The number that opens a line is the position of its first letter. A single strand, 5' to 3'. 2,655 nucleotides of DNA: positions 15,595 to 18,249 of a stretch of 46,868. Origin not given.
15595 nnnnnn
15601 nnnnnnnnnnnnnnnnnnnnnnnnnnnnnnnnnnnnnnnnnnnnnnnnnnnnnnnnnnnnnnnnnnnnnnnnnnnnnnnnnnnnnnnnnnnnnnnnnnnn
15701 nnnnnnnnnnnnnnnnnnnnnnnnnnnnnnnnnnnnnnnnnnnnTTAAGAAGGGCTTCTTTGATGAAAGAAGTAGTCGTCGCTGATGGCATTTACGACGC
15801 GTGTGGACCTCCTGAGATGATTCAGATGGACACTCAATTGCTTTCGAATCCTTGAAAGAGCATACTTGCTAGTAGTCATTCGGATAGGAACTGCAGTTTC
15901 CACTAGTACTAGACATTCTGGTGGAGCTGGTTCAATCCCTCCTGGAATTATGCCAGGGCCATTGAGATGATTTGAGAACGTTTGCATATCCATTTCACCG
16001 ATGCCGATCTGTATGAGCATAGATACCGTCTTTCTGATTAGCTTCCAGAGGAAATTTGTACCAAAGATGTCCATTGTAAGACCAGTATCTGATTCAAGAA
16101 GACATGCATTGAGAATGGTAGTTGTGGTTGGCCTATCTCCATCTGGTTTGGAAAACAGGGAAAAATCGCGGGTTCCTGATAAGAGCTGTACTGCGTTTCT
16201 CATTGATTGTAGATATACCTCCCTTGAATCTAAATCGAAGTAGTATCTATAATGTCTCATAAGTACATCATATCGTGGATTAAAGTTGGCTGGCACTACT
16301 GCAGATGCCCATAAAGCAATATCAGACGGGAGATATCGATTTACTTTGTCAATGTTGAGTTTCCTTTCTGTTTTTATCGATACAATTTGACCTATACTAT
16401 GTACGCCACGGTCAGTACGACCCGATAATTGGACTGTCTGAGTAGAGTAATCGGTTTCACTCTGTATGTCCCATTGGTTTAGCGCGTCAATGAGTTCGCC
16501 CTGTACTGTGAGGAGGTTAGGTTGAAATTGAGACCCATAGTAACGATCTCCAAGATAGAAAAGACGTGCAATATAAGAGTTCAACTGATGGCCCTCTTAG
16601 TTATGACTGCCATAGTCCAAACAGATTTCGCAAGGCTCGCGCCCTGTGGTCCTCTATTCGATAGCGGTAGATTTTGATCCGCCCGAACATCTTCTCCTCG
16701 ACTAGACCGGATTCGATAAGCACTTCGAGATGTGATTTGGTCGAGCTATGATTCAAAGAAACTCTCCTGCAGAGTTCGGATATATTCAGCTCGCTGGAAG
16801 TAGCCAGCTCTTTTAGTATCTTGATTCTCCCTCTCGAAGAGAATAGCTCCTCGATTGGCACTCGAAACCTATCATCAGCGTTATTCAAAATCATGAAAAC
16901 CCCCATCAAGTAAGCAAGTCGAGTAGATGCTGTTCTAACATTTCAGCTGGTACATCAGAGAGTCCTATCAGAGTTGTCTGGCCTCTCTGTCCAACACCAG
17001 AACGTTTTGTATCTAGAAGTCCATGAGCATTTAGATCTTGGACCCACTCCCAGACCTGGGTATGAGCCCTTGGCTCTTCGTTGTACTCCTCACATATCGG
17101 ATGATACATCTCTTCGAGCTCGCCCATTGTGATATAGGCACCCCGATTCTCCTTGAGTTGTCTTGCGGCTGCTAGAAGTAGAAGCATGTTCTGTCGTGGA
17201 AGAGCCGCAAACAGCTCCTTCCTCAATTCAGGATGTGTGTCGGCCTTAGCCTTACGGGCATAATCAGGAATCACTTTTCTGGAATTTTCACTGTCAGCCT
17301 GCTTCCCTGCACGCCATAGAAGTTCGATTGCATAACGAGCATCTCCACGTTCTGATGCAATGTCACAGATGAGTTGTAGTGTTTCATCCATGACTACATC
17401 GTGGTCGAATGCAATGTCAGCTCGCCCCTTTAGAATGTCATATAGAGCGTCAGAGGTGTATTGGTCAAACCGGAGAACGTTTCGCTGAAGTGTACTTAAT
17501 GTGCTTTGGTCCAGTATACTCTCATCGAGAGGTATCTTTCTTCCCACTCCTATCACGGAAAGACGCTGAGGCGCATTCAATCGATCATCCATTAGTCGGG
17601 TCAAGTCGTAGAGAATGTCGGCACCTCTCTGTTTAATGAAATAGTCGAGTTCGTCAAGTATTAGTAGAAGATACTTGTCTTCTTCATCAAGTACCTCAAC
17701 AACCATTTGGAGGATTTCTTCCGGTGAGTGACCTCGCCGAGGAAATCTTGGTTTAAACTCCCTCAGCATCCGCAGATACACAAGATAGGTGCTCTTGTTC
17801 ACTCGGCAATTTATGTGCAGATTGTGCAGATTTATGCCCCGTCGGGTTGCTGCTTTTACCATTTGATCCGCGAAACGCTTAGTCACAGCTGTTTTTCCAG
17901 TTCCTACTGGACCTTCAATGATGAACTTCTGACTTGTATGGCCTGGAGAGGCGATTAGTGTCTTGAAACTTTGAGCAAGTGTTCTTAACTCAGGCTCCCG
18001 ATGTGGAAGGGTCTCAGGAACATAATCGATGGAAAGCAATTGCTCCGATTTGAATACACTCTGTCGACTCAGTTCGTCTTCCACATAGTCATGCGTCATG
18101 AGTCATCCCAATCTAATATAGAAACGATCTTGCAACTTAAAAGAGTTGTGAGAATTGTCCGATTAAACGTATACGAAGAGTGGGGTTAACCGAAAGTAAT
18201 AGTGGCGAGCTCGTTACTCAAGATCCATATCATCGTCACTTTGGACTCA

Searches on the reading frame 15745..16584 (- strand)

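Call 16: search_protein_families(library=ncbifam, proteins=[window:15745-16584:-], max_evalue=0.01)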
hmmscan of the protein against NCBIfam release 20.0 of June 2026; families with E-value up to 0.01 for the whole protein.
window:15745-16584:- (279 aa): 2 families
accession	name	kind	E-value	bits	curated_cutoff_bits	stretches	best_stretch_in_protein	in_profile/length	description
TIGR00071.1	hisT_truA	equivalog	1.1e-45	156.1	142.85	1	6-210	5-212/228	tRNA pseudouridine(38-40) synthase TruA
NF000622.1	PRK00021.3-3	equivalog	1.4e-38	132.9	308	1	7-269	4-265/265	tRNA pseudouridine(38-40) synthase TruA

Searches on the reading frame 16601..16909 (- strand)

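Call 16: search_protein_families(library=ncbifam, proteins=[window:16601-16909:-], max_evalue=0.01)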
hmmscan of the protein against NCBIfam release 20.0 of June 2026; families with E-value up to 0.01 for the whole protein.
window:16601-16909:- (102 aa): 10 families
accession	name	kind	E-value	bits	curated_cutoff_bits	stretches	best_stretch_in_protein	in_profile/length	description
NF033788.1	HTH_metalloreg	subfamily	1.3e-10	40.9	55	1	23-86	8-71/77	metalloregulator ArsR/SmtB family transcription factor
NF047906.1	CdPbTransRegCmtR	equivalog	0.00021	21.1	150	1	28-97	23-90/104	Cd(II)/Pb(II)-sensing metalloregulatory transcriptional regulator CmtR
NF053610.1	Sso10a_fam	subfamily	0.00022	21.2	60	1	31-73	10-50/64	Sso10a family chromatin protein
NF033789.1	repress_SdpR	subfamily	0.00029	20.7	100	1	24-82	6-63/79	autorepressor SdpR family transcription factor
NF007528.0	PRK10141.1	subfamily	0.00029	20.7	97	1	23-83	13-73/117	metalloregulator ArsR/SmtB family transcription factor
NF040939.2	trans_reg_lrs14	equivalog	0.00038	20.4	90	1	28-77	23-78/103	Lrs14 family HTH-type transcriptional regulator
NF041413.1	ArsR_Rv2640c_fam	equivalog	0.00083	19.7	155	1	27-87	43-105/118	Rv2640c family ArsR-like transcriptional regulator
NF053606.1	Sta1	subfamily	0.0012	19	80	1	29-85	23-83/100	Sta1 family transcriptional regulator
NF040642.1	sulf_sens_BigR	equivalog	0.0066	16.5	155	1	28-96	22-88/95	sulfite-sensing transcriptional repressor BigR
TIGR01884.1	cas_HTH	subfamily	0.0084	15.5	60.2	1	25-81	141-196/202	CRISPR-associated CARF protein Csa3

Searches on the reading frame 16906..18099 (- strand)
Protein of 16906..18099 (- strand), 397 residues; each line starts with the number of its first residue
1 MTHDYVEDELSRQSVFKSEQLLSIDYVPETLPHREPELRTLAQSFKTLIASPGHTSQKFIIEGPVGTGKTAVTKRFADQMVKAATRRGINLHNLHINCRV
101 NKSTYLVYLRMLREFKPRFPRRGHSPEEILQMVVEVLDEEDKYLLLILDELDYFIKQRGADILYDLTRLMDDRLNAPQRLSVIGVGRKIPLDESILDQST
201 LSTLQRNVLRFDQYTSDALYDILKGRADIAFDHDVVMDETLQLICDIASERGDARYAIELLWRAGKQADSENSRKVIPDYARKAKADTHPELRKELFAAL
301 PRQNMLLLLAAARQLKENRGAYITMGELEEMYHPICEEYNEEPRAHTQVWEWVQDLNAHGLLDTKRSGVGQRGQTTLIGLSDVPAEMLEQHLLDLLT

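Call 13: search_protein_families(library=pfam, proteins=[window:16906-18099:-])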
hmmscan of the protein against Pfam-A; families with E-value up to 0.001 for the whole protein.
window:16906-18099:- (397 aa): 8 families
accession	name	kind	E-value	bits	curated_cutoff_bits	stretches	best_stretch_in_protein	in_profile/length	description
PF22703.2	Cdc6_lid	-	9.9e-21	73.8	27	1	221-285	2-67/68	Cdc6 AAA+ ATPase-type lid domain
PF09079.17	Cdc6_C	-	3.2e-18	65.9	25.1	1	298-389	4-95/96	CDC6, C terminal winged helix domain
PF13401.12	AAA_22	-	2.8e-12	47.5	27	1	60-187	9-123/130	AAA domain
PF05621.17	TniB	-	7.1e-07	29.3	22.4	1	36-186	14-161/189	Bacterial TniB protein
PF13191.12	AAA_16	-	9e-07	30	32.6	1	31-172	2-161/167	AAA ATPase domain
PF00004.35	AAA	-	9.4e-07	29.8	21.2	1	61-189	3-111/131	ATPase family associated with various cellular activities (AAA)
PF05729.18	NACHT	-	0.00027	21.3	26.7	0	59-160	3-99/167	NACHT domain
PF01637.24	ATPase_2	-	0.00027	21.3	33.2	1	59-183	23-152/225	ATPase domain predominantly from Archaea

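Call 16: search_protein_families(library=ncbifam, proteins=[window:16906-18099:-], max_evalue=0.01)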
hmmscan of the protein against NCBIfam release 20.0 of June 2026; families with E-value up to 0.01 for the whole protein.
window:16906-18099:- (397 aa): 6 families
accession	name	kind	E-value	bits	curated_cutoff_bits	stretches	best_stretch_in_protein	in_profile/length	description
NF001623.0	PRK00411.1-1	equivalog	2.6e-109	365.7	311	1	3-395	5-402/411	ORC1-type DNA replication protein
TIGR02928.1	TIGR02928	subfamily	4.8e-86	288.9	181.3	1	15-378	1-364/366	orc1/cdc6 family replication initiation protein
NF001625.0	PRK00411.1-3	equivalog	3.4e-65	220.4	501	1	8-386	13-388/415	ORC1-type DNA replication protein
NF001624.0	PRK00411.1-2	subfamily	1.8e-48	165.3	354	1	13-384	11-365/374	ORC1-type DNA replication protein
NF001626.0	PRK00411.1-5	equivalog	1.6e-39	135.8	417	1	4-381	4-364/374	ORC1-type DNA replication protein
NF047389.1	ATPase_Sll1717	subfamily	0.0059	15.8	75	0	55-79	28-52/454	P-loop ATPase, Sll1717 family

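Call 55: search_solved_structures(query=window:16906-18099:-, max_evalue=0.00001, show_alignments=1)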
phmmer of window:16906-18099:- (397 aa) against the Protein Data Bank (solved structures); distinct sequences matched with E-value up to 0.00001: 15.
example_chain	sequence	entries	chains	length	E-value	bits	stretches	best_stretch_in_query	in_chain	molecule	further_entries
1fnn_A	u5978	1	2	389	1.2e-56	195.7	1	18-393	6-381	CELL DIVISION CONTROL PROTEIN 6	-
2qby_A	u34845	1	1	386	3.1e-42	148.4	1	13-381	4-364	Cell division control protein 6 homolog 1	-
2v1u_A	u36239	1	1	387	5.6e-37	131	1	14-380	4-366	CELL DIVISION CONTROL PROTEIN 6 HOMOLOG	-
1w5s_A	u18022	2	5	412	5.2e-28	101.5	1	11-388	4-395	ORIGIN RECOGNITION COMPLEX SUBUNIT 2 ORC2 | ORC2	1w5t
7jgr_G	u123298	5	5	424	2.8e-17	66.2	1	28-269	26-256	Cell division control protein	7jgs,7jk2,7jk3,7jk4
2qby_B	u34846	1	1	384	2.2e-16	63.3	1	29-374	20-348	Cell division control protein 6 homolog 3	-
8rwv_F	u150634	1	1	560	9.3e-14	54.6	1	18-294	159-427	Cell division control protein 6 homolog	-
8s0e_G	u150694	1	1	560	9.4e-14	54.6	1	18-294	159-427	Cell division control protein 6 homolog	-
5uj7_A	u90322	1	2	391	2.2e-12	50.1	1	21-269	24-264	Origin recognition complex subunit 1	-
7jpo_A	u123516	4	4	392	2.2e-12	50.1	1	21-269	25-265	Origin recognition complex subunit 1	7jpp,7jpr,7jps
5ujm_A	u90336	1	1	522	2.5e-12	49.9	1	21-269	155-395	Origin recognition complex subunit 1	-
7ctf_A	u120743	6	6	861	1.2e-11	47.7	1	21-269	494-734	Origin recognition complex subunit 1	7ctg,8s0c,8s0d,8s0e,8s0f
8rwv_A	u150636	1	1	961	1.3e-11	47.5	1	21-269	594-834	Origin recognition complex subunit 1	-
4xgc_A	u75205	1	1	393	9e-09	38.2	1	13-315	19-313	Origin recognition complex subunit 1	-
7jgr_A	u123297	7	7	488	1.7e-08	37.3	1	14-315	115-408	Origin recognition complex subunit 1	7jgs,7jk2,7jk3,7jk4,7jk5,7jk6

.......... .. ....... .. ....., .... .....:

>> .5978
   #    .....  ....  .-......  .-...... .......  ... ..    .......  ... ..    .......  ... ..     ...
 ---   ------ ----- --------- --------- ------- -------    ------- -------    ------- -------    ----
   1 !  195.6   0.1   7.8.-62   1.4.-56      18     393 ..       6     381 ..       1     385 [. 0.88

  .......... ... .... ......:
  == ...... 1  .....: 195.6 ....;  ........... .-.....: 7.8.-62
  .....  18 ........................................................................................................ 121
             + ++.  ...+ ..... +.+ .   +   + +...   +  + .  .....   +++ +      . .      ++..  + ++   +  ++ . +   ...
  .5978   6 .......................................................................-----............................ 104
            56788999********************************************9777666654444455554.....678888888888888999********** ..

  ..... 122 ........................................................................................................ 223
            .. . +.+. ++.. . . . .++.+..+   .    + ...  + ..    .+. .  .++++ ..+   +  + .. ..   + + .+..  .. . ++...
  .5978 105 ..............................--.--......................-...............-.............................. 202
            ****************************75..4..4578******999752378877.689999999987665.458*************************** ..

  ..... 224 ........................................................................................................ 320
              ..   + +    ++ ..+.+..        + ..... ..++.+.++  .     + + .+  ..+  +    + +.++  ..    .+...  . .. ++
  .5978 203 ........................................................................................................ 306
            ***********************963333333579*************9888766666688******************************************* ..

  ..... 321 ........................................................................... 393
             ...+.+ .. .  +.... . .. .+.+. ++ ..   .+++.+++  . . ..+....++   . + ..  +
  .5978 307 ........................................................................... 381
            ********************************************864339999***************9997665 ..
